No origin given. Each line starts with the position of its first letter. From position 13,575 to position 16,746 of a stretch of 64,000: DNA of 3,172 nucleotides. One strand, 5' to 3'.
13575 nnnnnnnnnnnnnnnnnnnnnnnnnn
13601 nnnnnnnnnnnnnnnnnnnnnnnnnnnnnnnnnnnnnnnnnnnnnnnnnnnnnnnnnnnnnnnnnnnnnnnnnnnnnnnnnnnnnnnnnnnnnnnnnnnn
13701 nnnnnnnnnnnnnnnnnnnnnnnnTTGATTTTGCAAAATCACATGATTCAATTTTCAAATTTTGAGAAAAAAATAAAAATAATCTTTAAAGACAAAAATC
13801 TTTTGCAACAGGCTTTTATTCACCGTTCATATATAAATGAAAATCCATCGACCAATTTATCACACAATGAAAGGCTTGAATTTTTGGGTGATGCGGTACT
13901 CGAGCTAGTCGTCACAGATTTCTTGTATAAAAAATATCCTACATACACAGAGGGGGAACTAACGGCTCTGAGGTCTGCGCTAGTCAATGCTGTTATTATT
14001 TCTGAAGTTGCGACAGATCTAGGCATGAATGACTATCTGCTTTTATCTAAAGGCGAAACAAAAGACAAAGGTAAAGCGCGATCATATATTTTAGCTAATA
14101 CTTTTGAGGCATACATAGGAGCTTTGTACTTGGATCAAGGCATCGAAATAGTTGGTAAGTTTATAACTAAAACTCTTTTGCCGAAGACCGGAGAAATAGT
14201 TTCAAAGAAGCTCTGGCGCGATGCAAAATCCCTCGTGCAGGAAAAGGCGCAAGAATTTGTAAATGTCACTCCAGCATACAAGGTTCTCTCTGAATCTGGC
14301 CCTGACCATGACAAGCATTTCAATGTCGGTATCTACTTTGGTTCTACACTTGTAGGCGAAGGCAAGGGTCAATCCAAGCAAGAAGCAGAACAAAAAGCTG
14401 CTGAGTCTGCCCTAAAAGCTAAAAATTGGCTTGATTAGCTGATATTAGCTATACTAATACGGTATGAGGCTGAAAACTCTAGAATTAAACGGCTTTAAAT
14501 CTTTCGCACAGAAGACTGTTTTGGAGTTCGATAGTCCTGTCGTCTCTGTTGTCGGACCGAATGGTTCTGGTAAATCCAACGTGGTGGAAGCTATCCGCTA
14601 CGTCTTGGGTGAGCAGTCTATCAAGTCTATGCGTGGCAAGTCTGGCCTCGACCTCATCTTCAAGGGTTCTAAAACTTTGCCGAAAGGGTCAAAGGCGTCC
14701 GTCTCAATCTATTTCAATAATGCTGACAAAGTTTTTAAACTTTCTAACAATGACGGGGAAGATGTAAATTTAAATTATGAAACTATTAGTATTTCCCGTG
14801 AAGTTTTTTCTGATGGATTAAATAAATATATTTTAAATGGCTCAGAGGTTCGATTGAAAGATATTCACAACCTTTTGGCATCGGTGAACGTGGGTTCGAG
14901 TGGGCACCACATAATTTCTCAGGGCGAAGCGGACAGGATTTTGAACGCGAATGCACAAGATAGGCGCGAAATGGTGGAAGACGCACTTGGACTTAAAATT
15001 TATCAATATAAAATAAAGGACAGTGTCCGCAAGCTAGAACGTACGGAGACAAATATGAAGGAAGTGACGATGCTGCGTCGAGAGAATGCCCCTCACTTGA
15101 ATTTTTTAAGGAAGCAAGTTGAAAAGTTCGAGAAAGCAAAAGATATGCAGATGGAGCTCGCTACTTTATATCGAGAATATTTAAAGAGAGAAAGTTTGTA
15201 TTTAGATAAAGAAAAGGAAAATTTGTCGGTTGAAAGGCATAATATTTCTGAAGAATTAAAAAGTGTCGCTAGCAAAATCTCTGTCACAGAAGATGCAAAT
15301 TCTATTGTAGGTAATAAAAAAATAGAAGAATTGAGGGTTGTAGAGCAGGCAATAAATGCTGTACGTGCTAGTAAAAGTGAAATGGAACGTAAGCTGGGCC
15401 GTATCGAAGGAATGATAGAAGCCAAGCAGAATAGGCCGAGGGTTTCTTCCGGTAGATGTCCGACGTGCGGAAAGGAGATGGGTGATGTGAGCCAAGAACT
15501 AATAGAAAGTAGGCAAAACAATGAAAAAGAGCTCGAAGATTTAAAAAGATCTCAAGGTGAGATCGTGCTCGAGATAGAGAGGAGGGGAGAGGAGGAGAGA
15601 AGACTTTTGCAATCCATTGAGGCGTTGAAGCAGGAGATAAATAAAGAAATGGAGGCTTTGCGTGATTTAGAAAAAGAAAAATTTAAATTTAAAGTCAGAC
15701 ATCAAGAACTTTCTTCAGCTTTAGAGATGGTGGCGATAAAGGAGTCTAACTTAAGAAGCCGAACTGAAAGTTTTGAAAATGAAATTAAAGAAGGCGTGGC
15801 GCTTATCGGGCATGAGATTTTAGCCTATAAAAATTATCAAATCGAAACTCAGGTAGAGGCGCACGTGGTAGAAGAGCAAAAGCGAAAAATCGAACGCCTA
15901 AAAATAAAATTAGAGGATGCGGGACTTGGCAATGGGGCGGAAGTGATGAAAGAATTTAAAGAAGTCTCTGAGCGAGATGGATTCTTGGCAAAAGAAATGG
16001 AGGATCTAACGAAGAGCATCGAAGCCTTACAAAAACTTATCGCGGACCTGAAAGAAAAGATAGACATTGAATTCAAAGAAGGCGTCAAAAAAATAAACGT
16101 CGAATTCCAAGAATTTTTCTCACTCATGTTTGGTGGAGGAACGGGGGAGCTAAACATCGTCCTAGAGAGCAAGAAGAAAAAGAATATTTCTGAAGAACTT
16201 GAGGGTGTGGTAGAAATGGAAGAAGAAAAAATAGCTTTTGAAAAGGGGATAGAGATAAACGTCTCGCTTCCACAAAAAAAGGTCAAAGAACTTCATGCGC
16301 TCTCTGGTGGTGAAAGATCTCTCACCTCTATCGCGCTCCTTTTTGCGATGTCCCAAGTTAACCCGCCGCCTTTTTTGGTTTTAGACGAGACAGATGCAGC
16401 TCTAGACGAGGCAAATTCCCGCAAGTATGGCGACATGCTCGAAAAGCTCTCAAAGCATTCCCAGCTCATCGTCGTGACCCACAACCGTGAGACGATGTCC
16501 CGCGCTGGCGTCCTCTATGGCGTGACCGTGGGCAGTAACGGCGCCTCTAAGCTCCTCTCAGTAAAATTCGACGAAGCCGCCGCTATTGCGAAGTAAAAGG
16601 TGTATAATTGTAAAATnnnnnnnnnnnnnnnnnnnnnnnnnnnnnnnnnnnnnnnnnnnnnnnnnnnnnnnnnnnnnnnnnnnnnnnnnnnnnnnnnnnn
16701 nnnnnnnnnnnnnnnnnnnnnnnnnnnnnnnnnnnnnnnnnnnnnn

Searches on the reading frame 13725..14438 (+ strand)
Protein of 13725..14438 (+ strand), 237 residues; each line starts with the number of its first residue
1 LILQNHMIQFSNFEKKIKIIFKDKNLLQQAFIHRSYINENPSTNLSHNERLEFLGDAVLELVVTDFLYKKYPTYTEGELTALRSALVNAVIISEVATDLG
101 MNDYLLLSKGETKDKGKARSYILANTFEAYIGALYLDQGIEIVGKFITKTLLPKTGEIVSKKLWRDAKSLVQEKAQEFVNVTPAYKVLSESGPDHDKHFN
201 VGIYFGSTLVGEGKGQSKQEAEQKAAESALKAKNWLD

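Call 52: search_protein_families(library=pfam, proteins=[window:13725-14438:+], max_evalue=0.00001)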
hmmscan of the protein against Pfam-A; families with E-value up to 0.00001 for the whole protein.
window:13725-14438:+ (237 aa): 4 families
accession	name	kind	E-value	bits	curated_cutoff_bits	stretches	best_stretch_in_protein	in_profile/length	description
PF14622.11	Ribonucleas_3_3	-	7.6e-37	126.8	35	1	23-154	1-127/128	Ribonuclease-III-like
PF00636.31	Ribonuclease_3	-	6.1e-29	101.2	27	1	49-139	1-102/102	Ribonuclease III domain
PF00035.32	dsrm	-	9.3e-15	55.4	23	1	167-231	1-64/66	Double-stranded RNA binding motif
PF22935.1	RM44_endonuclase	-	2.2e-12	47.7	27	1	13-134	9-139/139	Large ribosomal subunit protein mL44, endonuclease domain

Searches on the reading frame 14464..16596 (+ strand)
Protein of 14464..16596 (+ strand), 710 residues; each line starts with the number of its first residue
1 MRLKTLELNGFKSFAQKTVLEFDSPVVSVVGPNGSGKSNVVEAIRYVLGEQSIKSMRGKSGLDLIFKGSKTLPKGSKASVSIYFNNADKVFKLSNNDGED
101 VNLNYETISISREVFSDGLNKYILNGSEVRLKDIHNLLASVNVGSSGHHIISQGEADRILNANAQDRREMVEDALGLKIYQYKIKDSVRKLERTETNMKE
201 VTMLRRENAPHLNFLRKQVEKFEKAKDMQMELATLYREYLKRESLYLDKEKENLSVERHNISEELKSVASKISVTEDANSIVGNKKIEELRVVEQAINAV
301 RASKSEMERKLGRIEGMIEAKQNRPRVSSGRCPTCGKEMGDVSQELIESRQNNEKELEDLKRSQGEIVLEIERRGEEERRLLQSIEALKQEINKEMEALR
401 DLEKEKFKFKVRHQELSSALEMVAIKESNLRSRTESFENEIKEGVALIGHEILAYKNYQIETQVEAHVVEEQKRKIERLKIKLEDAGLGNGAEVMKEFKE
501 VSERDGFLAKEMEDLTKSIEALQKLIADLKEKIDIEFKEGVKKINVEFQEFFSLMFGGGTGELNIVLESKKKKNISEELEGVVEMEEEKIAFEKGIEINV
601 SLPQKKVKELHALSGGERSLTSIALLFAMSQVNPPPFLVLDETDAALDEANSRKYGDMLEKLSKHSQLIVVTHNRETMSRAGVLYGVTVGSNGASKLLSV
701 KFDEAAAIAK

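Call 72: search_protein_families(library=pfam, proteins=[window:14464-16596:+], max_evalue=0.00001)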
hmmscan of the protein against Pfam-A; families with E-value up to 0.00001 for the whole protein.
window:14464-16596:+ (710 aa): 4 families
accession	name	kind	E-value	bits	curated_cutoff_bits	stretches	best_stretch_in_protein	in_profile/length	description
PF02463.25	SMC_N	-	5.9e-59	199.6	40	1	3-695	2-219/220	RecF/RecN/SMC N terminal domain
PF13304.12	AAA_21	-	3.3e-11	44.2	27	1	28-102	3-83/304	AAA domain, putative AbiEii toxin, Type IV TA system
PF13476.12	AAA_23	-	2.5e-09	38.5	27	0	6-272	2-200/201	AAA domain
PF13175.12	AAA_15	-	1.3e-07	32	32.1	1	1-371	1-239/374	AAA ATPase domain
